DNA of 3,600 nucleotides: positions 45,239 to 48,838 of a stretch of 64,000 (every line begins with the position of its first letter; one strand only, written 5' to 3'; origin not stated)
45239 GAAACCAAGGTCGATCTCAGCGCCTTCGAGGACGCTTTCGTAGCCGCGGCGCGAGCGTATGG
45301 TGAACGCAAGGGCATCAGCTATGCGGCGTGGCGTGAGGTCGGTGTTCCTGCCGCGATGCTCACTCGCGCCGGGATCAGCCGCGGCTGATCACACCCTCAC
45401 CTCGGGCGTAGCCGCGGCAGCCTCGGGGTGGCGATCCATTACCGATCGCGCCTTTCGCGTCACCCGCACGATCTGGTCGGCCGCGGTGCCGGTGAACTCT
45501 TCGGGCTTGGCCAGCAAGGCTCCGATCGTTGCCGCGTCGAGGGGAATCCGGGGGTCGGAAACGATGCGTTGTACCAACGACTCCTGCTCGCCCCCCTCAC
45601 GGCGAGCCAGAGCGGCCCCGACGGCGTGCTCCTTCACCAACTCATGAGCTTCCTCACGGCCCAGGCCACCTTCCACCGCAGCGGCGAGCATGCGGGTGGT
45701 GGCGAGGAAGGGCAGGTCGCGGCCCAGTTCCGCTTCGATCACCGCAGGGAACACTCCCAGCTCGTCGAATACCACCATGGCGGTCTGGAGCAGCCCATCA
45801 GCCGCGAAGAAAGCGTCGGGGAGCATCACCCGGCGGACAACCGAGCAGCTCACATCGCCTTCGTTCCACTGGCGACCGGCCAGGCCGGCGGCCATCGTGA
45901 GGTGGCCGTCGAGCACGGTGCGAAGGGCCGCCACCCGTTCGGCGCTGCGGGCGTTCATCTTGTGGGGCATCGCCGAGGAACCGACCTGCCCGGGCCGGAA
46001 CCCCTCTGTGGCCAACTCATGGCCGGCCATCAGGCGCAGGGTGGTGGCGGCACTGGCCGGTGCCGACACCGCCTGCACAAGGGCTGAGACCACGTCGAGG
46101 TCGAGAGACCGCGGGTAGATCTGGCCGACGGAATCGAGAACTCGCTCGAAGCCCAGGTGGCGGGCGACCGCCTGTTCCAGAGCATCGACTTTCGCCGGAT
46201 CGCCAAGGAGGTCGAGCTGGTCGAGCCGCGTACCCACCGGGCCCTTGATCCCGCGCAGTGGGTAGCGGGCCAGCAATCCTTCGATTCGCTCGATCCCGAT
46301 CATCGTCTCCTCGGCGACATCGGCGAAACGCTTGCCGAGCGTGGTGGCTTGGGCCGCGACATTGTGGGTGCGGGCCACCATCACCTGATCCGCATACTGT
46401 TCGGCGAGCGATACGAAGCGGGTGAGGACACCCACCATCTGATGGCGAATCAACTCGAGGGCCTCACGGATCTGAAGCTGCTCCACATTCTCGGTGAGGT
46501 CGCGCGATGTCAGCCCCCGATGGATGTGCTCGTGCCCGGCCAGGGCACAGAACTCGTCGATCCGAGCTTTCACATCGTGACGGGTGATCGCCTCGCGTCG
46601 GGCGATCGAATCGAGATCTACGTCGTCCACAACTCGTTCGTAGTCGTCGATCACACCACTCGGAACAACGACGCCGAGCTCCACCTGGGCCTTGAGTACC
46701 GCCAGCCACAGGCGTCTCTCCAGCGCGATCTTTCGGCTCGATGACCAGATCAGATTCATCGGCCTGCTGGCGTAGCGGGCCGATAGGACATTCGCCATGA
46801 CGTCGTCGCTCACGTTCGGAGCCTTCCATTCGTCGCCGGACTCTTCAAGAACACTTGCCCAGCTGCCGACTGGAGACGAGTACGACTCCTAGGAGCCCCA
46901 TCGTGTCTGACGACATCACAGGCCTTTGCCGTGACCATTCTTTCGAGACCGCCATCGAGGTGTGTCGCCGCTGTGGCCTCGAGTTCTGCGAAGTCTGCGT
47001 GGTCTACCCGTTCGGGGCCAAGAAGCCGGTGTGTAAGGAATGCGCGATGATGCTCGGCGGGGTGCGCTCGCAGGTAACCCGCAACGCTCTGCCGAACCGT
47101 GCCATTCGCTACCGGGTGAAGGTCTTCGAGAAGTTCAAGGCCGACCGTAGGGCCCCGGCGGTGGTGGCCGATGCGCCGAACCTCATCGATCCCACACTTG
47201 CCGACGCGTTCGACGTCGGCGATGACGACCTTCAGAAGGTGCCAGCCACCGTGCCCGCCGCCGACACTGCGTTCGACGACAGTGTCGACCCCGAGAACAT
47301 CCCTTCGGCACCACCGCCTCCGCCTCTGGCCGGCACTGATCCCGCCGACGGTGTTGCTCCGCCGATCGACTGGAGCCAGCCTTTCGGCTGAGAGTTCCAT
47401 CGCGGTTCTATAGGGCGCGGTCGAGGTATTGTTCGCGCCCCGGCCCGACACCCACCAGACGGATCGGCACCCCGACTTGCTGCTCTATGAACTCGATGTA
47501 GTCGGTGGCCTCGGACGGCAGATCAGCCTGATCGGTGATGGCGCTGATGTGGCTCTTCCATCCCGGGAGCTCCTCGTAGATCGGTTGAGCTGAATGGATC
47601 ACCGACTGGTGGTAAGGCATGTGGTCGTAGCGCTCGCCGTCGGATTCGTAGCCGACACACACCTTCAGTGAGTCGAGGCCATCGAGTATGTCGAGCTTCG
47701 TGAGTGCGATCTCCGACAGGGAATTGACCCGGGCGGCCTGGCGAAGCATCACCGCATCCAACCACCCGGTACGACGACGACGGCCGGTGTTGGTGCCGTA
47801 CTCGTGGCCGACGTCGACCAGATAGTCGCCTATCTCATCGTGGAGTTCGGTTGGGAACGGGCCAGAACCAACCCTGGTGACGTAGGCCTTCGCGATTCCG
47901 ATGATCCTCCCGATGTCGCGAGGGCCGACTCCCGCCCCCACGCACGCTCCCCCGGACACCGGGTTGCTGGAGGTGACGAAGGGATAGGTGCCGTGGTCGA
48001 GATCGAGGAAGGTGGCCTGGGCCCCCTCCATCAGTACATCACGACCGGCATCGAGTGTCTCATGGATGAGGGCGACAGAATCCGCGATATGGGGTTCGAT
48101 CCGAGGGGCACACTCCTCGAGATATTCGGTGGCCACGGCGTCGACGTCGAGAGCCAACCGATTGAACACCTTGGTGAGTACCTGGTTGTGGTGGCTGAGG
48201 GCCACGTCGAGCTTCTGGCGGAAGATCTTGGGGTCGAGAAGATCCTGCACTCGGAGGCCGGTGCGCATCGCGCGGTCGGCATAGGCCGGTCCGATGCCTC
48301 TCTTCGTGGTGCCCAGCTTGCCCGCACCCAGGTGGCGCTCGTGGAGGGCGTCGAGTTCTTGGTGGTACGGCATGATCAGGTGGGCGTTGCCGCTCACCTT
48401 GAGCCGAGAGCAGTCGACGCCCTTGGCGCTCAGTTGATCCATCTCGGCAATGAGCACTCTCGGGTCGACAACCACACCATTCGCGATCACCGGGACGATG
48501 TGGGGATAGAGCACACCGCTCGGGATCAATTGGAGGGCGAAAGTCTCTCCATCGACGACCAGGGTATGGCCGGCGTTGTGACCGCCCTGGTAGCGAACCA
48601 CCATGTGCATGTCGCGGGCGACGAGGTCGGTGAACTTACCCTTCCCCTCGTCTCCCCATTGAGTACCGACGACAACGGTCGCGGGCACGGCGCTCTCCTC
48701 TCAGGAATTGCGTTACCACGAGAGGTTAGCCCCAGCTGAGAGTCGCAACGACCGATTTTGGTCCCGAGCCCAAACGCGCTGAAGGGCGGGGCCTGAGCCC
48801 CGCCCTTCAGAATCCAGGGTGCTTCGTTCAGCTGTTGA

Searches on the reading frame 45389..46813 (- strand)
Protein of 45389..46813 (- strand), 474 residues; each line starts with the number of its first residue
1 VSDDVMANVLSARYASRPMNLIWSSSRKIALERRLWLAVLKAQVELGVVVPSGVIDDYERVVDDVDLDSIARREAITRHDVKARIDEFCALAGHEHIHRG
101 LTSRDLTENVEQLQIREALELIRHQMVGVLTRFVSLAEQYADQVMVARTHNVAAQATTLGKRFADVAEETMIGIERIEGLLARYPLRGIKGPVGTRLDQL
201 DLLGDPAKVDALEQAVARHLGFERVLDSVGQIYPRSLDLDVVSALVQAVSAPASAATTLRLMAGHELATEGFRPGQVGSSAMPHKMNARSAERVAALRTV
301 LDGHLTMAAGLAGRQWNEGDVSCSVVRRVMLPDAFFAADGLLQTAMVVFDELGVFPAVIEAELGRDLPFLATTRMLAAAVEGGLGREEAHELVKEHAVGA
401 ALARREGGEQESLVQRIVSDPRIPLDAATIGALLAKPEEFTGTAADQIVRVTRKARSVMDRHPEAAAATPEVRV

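Call 43: search_protein_families(library=pfam, proteins=[window:45389-46813:-], max_evalue=0.001)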
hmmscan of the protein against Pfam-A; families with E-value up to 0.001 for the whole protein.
window:45389-46813:- (474 aa): 2 families
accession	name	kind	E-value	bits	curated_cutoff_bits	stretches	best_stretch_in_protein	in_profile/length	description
PF00206.25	Lyase_1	-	4.9e-20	72.6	27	1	36-293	31-302/312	Lyase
PF10397.14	ADSL_C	-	3.7e-14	53.2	32.7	1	368-451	1-79/79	Adenylosuccinate lyase C-terminus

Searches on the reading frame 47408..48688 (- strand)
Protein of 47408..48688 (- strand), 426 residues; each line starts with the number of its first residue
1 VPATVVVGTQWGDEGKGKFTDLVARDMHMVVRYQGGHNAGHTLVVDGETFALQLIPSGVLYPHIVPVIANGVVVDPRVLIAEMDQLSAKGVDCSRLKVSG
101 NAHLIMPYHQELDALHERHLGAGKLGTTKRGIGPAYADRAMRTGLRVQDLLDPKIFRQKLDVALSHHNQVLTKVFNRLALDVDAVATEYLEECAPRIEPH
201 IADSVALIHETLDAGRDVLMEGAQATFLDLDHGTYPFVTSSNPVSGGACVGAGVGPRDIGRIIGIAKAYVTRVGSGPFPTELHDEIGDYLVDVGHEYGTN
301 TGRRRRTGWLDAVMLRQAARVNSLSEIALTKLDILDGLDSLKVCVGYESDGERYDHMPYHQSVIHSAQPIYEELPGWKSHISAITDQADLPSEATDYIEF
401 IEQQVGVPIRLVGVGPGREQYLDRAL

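Call 43: search_protein_families(library=pfam, proteins=[window:47408-48688:-], max_evalue=0.001)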
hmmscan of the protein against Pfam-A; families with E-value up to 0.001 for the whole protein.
window:47408-48688:- (426 aa): 1 family
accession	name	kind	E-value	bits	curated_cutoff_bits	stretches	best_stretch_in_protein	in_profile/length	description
PF00709.27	Adenylsucc_synt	-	1.6e-178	594.2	27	1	5-421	1-415/416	Adenylosuccinate synthetase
